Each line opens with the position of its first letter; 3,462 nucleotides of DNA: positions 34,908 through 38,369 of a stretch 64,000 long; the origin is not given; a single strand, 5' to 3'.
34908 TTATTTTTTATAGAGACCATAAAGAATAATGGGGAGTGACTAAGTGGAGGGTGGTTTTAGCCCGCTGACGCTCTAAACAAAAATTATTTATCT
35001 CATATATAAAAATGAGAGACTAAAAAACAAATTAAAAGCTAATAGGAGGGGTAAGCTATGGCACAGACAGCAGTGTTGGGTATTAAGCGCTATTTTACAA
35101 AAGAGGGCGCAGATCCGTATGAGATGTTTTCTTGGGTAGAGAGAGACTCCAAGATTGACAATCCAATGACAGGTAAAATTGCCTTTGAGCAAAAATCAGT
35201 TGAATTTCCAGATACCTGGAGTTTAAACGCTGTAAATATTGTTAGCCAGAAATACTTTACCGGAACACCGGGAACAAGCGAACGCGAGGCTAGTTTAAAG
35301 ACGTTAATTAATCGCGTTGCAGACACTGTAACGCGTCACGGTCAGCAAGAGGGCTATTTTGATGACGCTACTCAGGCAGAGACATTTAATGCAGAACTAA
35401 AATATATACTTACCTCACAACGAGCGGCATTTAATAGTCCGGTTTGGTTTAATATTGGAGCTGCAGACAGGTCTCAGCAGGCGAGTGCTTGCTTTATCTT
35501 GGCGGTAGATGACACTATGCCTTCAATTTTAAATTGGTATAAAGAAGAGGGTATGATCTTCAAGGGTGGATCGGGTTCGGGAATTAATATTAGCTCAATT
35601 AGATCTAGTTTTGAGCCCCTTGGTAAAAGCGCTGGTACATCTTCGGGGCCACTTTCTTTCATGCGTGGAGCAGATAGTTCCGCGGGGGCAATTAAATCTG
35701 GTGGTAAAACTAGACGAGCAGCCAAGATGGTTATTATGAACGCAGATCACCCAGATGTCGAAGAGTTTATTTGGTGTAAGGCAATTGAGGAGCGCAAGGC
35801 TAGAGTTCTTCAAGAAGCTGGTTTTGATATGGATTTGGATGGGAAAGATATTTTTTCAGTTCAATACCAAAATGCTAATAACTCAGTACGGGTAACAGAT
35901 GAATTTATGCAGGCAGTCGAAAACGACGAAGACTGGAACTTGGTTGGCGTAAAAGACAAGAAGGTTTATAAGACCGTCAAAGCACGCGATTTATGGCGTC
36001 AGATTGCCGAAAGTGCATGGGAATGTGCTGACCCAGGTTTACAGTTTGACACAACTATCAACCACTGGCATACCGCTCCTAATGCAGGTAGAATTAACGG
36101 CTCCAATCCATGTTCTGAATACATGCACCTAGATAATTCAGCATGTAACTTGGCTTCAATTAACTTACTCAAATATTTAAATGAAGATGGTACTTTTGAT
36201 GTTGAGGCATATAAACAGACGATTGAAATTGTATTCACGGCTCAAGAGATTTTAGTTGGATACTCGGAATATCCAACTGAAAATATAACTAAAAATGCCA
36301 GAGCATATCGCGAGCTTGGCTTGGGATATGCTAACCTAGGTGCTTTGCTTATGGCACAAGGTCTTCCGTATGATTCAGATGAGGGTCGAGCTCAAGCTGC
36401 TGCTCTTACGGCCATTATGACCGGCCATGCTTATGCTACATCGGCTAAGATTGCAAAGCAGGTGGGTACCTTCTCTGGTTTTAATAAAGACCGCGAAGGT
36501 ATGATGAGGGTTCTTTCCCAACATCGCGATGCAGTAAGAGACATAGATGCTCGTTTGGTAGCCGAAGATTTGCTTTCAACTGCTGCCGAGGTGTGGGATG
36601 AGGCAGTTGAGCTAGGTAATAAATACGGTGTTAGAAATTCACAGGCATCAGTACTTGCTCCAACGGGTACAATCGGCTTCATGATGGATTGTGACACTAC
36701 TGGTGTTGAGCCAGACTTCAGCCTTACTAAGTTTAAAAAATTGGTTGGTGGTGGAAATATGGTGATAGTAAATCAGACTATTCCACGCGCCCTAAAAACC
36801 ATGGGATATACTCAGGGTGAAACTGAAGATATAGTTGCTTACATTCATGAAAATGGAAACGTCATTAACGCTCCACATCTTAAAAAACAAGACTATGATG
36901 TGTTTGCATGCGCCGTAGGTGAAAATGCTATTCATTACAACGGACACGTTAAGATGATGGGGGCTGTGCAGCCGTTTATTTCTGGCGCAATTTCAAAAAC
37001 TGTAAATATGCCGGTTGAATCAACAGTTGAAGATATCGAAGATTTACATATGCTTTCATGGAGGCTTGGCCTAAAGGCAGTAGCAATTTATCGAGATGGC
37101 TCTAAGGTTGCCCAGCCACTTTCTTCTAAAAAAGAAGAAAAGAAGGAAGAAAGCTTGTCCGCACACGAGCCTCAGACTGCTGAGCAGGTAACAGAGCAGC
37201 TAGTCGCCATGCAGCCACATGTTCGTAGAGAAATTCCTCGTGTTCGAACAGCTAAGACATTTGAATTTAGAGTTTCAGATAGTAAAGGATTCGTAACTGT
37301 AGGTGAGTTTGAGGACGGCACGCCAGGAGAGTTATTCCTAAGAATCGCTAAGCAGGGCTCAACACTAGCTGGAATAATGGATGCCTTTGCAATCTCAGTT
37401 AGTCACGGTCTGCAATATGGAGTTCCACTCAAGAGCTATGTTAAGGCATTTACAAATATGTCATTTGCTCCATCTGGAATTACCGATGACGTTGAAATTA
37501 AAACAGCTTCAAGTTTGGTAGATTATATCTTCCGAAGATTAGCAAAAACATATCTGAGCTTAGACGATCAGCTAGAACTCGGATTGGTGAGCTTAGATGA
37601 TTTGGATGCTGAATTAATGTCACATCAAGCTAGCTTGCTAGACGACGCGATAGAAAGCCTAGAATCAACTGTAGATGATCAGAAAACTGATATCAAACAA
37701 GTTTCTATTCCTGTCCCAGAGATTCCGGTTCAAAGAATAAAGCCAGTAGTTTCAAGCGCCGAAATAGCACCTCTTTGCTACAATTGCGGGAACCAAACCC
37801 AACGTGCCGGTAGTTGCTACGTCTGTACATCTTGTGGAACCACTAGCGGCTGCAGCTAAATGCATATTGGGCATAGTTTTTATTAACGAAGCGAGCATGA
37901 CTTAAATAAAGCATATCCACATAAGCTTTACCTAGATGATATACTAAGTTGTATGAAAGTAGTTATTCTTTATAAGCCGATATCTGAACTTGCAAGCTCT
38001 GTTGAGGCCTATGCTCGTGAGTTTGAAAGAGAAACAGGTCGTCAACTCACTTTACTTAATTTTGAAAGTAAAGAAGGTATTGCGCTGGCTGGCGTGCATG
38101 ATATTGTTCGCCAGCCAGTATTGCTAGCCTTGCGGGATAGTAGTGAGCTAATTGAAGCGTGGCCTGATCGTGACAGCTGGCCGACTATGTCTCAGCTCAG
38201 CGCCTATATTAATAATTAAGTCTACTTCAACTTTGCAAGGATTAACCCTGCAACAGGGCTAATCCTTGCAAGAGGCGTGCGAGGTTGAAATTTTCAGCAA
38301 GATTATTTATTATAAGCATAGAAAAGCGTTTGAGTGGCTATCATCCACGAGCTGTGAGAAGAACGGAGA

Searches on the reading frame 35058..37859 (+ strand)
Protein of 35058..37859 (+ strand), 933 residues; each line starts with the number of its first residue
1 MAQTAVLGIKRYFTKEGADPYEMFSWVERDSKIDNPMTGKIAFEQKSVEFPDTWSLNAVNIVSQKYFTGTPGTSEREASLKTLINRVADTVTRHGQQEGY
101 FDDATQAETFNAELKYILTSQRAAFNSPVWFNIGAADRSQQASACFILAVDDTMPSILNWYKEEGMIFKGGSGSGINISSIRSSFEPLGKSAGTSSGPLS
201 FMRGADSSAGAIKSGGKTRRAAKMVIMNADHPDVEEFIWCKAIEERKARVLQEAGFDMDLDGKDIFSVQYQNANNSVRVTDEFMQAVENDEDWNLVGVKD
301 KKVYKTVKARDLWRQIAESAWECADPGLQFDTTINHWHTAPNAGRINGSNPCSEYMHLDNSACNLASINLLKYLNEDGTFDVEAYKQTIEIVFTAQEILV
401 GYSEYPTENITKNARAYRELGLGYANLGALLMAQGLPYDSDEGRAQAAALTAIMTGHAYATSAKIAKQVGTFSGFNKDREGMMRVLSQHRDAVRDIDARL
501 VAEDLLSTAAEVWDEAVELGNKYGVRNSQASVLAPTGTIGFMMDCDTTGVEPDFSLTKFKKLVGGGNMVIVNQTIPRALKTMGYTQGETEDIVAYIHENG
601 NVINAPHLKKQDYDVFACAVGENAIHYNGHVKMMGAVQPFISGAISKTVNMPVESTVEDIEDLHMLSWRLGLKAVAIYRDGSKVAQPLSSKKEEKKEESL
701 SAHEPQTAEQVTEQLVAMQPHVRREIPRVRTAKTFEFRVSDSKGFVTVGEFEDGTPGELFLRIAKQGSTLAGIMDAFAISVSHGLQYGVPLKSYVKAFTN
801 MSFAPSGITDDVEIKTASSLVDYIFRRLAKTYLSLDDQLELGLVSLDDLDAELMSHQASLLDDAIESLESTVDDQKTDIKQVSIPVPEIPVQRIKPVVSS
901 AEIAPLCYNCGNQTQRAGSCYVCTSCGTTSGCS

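Call 8: search_protein_families(library=pfam, proteins=[window:35058-37859:+])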
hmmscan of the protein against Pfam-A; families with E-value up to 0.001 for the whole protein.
window:35058-37859:+ (933 aa): 3 families
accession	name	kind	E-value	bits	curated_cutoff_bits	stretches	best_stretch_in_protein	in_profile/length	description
PF02867.20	Ribonuc_red_lgC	-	2.8e-145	485.4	23.9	1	143-678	1-523/523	Ribonucleotide reductase, barrel domain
PF08471.15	Ribonuc_red_2_N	-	2.1e-16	60.4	27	1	38-121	1-103/103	Class II vitamin B12-dependent ribonucleotide reductase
PF12637.14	TSCPD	-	2e-09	38.1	22.8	1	740-831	12-87/88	TSCPD domain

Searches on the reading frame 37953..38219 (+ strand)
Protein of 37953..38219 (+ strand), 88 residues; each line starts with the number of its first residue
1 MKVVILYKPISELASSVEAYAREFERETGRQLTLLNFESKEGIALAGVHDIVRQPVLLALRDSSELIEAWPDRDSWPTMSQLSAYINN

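Call 8: search_protein_families(library=pfam, proteins=[window:37953-38219:+])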
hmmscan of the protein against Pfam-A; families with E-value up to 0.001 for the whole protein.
window:37953-38219:+ (88 aa): 0 families

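Call 17: find_homologous_proteins(query=window:37953-38216:+)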
Query window:37953-38216:+ (88 aa): 14 proteins with E <= 0.001 among 20 candidates.
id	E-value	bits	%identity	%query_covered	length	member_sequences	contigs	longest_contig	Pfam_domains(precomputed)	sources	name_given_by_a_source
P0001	3.5e-47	175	98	100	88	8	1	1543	-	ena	-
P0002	1.0e-39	152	83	100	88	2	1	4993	-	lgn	-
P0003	2.8e-39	150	83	100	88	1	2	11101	-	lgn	-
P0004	9.3e-39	149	79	99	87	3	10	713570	-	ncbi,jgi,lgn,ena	jgi:hypothetical protein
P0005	9.7e-38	145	82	97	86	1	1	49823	-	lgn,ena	-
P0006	1.3e-37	145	80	99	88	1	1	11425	-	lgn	-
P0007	5.5e-35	137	74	100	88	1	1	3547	-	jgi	jgi:hypothetical protein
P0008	5.5e-35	137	74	100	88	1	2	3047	-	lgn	-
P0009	2.0e-34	135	72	99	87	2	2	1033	-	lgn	-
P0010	2.1e-34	135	73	100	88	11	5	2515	-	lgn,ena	-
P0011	1.3e-31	126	72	97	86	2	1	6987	-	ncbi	-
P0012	1.4e-31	126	68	100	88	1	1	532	-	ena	-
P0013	6.5e-29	117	64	97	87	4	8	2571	-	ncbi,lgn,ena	-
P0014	6.3e-27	111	60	97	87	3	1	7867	-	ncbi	-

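Call 18: find_encoding_contigs(protein=P0004, flank=5000, max_places=6)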
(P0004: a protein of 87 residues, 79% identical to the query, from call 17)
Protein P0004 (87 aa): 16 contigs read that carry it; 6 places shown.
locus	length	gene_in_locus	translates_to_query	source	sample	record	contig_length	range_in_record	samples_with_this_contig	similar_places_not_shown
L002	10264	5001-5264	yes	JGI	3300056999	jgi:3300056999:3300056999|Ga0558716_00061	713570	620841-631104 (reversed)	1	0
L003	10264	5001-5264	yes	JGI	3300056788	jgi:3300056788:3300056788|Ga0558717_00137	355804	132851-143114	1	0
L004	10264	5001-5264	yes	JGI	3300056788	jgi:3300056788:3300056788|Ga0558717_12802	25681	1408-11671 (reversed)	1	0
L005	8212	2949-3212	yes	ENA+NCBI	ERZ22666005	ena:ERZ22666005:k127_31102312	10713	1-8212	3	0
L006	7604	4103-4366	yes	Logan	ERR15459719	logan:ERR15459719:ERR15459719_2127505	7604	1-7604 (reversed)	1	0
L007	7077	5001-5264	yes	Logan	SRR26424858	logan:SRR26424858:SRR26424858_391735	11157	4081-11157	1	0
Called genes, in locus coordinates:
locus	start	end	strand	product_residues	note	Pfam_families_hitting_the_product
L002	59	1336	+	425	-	PF00091:Tubulin, PF12327:FtsZ_C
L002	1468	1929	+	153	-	PF22811:Zn_ribbon_NrdR, PF03477:ATP-cone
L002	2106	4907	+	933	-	PF08471:Ribonuc_red_2_N, PF02867:Ribonuc_red_lgC, PF12637:TSCPD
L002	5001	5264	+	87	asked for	-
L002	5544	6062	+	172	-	PF02452:PemK_toxin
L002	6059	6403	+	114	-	-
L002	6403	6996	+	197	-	PF00657:Lipase_GDSL, PF13472:Lipase_GDSL_2 (weak)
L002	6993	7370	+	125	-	-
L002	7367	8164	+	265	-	PF00459:Inositol_P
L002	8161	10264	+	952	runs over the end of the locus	PF00133:tRNA-synt_1, PF09334:tRNA-synt_1g (weak), PF08264:Anticodon_1, PF19302:DUF5915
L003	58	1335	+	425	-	PF00091:Tubulin, PF12327:FtsZ_C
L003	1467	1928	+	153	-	PF22811:Zn_ribbon_NrdR, PF03477:ATP-cone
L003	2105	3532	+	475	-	PF08471:Ribonuc_red_2_N, PF02867:Ribonuc_red_lgC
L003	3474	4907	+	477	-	PF02867:Ribonuc_red_lgC, PF12637:TSCPD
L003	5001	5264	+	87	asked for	-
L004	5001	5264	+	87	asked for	-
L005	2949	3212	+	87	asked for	-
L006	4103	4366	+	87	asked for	-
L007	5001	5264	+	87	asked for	-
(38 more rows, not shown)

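Call 19: find_encoding_contigs(protein=P0014, flank=5000, max_places=3)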
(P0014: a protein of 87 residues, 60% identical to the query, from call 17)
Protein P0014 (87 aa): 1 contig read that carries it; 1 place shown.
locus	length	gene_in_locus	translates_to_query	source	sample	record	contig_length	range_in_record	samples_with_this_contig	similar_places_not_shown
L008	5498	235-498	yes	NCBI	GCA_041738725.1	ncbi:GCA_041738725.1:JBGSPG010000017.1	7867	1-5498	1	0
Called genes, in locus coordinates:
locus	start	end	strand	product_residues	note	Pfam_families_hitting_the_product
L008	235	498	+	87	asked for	-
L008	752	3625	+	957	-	PF00133:tRNA-synt_1, PF09334:tRNA-synt_1g, PF13603:tRNA-synt_1_2, PF09334:tRNA-synt_1g (weak), PF08264:Anticodon_1, PF19302:DUF5915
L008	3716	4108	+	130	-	PF06262:Zincin_1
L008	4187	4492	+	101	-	PF00829:Ribosomal_L21p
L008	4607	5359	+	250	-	PF00142:Fer4_NifH (weak), PF01656:CbiA, PF02374:ArsA_ATPase (weak), PF06564:CBP_BcsQ, PF09140:MipZ, PF10609:ParA, PF13614:AAA_31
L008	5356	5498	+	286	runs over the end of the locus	PF02195:ParB_N, PF17762:HTH_ParB, PF23552:ParB_C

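Call 20: find_encoding_contigs(protein=P0013, flank=5000, max_places=4)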
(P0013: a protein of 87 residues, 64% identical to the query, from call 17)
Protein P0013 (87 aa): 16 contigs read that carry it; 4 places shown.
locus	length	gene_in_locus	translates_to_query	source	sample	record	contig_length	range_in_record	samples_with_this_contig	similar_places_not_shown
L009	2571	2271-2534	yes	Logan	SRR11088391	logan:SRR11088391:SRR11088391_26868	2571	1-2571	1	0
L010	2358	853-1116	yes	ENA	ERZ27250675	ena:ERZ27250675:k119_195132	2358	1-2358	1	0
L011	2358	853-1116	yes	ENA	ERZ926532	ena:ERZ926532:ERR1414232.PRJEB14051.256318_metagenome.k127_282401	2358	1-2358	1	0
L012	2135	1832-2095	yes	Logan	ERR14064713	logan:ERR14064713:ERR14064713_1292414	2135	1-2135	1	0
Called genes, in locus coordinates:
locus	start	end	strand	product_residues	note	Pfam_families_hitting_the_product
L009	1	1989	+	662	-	?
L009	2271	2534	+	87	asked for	-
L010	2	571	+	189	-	?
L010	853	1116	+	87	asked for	-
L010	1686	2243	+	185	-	PF00583:Acetyltransf_1, PF13673:Acetyltransf_10, PF13508:Acetyltransf_7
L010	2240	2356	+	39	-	?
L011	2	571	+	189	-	?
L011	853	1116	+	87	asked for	-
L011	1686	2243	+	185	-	PF00583:Acetyltransf_1, PF13673:Acetyltransf_10, PF13508:Acetyltransf_7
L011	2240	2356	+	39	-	?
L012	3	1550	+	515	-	?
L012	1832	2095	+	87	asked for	-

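Call 24: find_encoding_contigs(protein=P0005, flank=5000, max_places=2)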
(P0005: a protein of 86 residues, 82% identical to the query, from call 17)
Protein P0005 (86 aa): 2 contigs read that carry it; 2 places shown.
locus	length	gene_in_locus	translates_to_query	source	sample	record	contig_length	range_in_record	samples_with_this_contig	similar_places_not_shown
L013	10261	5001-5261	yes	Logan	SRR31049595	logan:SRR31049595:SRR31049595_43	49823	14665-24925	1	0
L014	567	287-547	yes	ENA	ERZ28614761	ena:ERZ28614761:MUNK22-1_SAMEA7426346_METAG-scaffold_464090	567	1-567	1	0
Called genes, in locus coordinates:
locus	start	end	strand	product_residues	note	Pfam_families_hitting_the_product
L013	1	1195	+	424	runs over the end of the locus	PF00091:Tubulin, PF12327:FtsZ_C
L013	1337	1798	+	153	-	PF22811:Zn_ribbon_NrdR, PF03477:ATP-cone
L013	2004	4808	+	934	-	PF08471:Ribonuc_red_2_N, PF02867:Ribonuc_red_lgC, PF12637:TSCPD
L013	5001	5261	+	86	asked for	-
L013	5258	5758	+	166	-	-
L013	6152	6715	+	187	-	PF00583:Acetyltransf_1, PF13673:Acetyltransf_10 (weak), PF13508:Acetyltransf_7 (weak)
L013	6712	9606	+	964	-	PF00133:tRNA-synt_1, PF09334:tRNA-synt_1g (weak), PF13603:tRNA-synt_1_2 (weak), PF08264:Anticodon_1, PF19302:DUF5915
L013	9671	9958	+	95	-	PF00581:Rhodanese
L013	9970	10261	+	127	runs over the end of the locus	PF06262:Zincin_1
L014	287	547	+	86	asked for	-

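Call 25: find_encoding_contigs(protein=P0006, flank=5000, max_places=2)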
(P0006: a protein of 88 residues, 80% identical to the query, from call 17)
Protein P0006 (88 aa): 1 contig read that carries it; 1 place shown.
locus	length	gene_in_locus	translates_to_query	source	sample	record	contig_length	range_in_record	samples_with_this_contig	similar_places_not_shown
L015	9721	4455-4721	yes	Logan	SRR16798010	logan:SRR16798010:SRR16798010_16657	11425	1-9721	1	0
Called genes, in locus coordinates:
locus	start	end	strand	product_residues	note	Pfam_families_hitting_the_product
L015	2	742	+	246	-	?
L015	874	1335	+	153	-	PF22811:Zn_ribbon_NrdR, PF03477:ATP-cone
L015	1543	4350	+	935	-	PF08471:Ribonuc_red_2_N, PF02867:Ribonuc_red_lgC, PF12637:TSCPD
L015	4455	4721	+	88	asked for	-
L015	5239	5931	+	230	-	PF02452:PemK_toxin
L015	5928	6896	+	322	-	PF00583:Acetyltransf_1, PF13673:Acetyltransf_10, PF13508:Acetyltransf_7, PF00856:SET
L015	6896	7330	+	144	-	-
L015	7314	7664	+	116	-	-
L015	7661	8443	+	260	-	PF05116:S6PP (weak), PF08282:Hydrolase_3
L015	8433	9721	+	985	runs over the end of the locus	PF00133:tRNA-synt_1, PF09334:tRNA-synt_1g, PF13603:tRNA-synt_1_2 (faint), PF09334:tRNA-synt_1g (weak), PF08264:Anticodon_1, PF19302:DUF5915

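Call 26: find_encoding_contigs(protein=P0011, flank=5000, max_places=2)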
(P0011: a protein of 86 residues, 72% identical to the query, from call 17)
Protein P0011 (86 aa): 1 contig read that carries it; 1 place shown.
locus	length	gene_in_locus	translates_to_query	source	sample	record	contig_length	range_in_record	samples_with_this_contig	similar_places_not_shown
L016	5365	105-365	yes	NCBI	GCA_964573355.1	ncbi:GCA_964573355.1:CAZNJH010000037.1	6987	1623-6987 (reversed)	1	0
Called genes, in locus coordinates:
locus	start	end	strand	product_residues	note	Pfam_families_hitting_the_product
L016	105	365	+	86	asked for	-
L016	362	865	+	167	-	-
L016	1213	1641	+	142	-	PF13302:Acetyltransf_3 (weak), PF00583:Acetyltransf_1, PF13508:Acetyltransf_7 (weak)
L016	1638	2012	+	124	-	-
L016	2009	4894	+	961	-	PF00133:tRNA-synt_1, PF09334:tRNA-synt_1g (weak), PF13603:tRNA-synt_1_2 (weak), PF09334:tRNA-synt_1g (weak), PF08264:Anticodon_1, PF19302:DUF5915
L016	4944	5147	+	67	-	-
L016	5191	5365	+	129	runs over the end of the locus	PF06262:Zincin_1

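Call 27: find_encoding_contigs(protein=P0003, flank=5000, max_places=2)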
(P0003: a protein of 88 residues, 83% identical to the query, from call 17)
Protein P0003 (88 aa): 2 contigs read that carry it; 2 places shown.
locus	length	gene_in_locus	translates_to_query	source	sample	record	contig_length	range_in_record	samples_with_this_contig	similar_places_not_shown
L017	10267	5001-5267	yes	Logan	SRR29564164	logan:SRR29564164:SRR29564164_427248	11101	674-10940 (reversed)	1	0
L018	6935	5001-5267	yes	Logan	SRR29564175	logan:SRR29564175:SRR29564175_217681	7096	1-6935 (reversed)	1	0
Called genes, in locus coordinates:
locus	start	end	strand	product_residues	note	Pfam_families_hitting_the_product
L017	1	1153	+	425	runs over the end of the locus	PF00091:Tubulin, PF12327:FtsZ_C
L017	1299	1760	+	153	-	PF22811:Zn_ribbon_NrdR, PF03477:ATP-cone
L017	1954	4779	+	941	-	PF08471:Ribonuc_red_2_N, PF02867:Ribonuc_red_lgC, PF12637:TSCPD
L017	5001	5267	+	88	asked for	-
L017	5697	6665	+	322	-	PF13673:Acetyltransf_10, PF00583:Acetyltransf_1, PF13508:Acetyltransf_7, PF00856:SET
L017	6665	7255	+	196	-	PF00657:Lipase_GDSL (weak), PF13472:Lipase_GDSL_2 (weak)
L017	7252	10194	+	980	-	PF00133:tRNA-synt_1, PF09334:tRNA-synt_1g (weak), PF13603:tRNA-synt_1_2 (weak), PF08264:Anticodon_1, PF19302:DUF5915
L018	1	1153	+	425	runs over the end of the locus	PF00091:Tubulin, PF12327:FtsZ_C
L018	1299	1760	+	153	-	PF22811:Zn_ribbon_NrdR, PF03477:ATP-cone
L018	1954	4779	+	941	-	PF08471:Ribonuc_red_2_N, PF02867:Ribonuc_red_lgC, PF12637:TSCPD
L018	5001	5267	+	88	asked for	-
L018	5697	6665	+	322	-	PF13673:Acetyltransf_10, PF00583:Acetyltransf_1, PF13508:Acetyltransf_7, PF00856:SET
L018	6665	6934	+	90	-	?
